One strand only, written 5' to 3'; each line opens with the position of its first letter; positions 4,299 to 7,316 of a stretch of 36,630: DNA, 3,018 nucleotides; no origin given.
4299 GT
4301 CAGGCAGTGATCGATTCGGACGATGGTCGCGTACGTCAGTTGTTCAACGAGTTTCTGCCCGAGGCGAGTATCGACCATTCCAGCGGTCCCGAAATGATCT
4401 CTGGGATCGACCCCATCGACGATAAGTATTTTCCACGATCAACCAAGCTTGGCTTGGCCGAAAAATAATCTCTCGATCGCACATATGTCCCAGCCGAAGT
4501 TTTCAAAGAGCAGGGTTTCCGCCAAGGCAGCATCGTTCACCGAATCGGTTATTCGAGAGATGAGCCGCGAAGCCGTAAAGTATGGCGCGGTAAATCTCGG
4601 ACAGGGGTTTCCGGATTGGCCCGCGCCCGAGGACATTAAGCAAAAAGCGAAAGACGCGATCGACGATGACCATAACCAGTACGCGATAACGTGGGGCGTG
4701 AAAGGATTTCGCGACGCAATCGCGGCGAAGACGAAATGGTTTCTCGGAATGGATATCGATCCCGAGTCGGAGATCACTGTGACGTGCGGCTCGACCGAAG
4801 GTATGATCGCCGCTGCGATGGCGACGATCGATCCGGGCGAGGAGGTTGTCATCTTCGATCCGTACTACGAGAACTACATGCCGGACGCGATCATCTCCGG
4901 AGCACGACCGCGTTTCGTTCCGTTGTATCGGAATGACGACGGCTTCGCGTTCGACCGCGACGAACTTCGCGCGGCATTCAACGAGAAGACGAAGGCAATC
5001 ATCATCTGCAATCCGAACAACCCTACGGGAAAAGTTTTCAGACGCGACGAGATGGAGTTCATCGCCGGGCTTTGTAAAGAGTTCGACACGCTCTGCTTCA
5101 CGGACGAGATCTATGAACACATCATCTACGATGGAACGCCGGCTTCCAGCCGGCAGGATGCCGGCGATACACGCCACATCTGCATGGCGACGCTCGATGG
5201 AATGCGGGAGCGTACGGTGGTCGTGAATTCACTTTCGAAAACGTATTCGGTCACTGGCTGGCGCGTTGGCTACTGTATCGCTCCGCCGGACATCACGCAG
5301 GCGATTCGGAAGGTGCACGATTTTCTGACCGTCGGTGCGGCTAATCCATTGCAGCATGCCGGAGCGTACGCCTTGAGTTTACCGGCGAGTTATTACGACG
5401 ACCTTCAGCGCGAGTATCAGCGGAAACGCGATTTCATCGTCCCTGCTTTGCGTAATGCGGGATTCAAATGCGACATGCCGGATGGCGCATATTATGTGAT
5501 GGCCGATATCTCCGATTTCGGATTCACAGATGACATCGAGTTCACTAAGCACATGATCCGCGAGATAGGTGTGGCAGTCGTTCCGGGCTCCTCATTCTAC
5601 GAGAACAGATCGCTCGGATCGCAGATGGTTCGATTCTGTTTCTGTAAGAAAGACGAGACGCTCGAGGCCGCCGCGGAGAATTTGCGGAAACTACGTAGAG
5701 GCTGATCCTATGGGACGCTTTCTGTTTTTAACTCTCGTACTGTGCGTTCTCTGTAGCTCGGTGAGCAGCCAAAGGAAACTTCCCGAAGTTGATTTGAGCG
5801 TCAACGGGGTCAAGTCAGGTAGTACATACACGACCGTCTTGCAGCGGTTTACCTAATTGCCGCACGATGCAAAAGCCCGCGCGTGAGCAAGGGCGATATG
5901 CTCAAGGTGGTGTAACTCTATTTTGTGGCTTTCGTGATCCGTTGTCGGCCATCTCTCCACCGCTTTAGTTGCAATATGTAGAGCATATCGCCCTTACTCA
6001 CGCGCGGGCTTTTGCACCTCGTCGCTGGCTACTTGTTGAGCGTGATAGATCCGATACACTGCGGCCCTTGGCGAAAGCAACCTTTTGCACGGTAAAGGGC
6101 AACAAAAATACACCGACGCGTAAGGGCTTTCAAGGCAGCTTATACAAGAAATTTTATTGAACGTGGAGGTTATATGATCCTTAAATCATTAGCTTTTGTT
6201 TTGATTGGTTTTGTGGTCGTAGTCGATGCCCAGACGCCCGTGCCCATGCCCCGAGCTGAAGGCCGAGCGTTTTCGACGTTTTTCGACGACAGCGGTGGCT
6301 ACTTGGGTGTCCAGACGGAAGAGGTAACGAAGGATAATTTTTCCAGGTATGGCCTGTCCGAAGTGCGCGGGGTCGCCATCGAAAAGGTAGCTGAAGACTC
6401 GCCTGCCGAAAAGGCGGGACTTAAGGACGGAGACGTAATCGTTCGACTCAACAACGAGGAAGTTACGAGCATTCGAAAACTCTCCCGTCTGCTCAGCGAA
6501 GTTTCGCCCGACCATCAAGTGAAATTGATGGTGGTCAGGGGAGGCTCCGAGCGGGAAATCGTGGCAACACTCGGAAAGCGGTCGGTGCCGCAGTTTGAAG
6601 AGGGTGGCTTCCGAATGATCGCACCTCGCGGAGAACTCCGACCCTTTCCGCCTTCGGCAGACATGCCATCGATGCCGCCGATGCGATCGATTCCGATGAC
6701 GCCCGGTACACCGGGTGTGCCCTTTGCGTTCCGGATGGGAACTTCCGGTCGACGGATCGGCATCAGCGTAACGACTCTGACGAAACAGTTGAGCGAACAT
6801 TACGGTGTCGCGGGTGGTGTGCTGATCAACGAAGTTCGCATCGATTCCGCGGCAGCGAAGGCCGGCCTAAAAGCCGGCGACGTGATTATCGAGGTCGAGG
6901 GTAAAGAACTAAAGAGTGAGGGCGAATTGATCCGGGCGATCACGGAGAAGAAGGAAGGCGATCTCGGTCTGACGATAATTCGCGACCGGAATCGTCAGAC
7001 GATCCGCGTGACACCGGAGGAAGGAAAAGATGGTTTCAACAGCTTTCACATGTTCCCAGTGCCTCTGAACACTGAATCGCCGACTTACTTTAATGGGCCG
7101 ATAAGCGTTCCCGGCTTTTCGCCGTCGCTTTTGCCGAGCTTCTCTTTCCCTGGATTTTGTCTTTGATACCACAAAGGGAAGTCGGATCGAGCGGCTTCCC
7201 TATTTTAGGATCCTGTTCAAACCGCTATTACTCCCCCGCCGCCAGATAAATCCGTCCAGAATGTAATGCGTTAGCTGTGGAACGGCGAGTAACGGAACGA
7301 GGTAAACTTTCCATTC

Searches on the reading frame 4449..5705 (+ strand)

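Call 108: search_protein_families(library=pfam, proteins=[window:4449-5705:+], max_evalue=0.001)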
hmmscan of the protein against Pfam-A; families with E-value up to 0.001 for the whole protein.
window:4449-5705:+ (418 aa): 1 family
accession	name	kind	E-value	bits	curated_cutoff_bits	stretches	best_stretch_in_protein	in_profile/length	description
PF00155.27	Aminotran_1_2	-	3.8e-64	217.6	19.7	1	48-411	4-360/361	Aminotransferase class I and II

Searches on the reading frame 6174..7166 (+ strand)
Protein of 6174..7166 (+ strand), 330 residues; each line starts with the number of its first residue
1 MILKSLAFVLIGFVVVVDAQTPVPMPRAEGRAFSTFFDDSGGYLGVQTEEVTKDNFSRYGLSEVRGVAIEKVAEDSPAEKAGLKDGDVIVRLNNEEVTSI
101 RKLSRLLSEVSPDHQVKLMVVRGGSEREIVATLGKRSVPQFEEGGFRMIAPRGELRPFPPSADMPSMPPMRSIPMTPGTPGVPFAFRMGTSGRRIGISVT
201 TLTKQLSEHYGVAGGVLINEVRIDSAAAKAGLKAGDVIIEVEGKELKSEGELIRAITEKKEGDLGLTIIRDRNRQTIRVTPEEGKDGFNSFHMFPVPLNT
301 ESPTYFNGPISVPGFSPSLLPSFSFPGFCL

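Call 108: search_protein_families(library=pfam, proteins=[window:6174-7166:+], max_evalue=0.001)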
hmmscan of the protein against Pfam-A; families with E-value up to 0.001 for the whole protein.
window:6174-7166:+ (330 aa): 6 families
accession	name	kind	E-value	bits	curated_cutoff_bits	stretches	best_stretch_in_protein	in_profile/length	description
PF13180.12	PDZ_2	-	1.2e-31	109.3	27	2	42-129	1-76/80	PDZ domain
PF17820.7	PDZ_6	-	1.1e-22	79.9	27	2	69-122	2-54/54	PDZ domain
PF00595.29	PDZ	-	6e-19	68.6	23.2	2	38-104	6-64/81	PDZ domain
PF14685.13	PDZ_Tricorn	-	3.1e-08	33.9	25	0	55-129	11-86/88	Tricorn protease PDZ domain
PF04495.20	GRASP55_65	-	2.4e-06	28.3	27.7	0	217-279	46-109/138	GRASP55/65 PDZ-like domain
PF19805.5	DUF6288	-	8.4e-06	25.6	26.3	0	67-107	3-47/402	Family of unknown function (DUF6288)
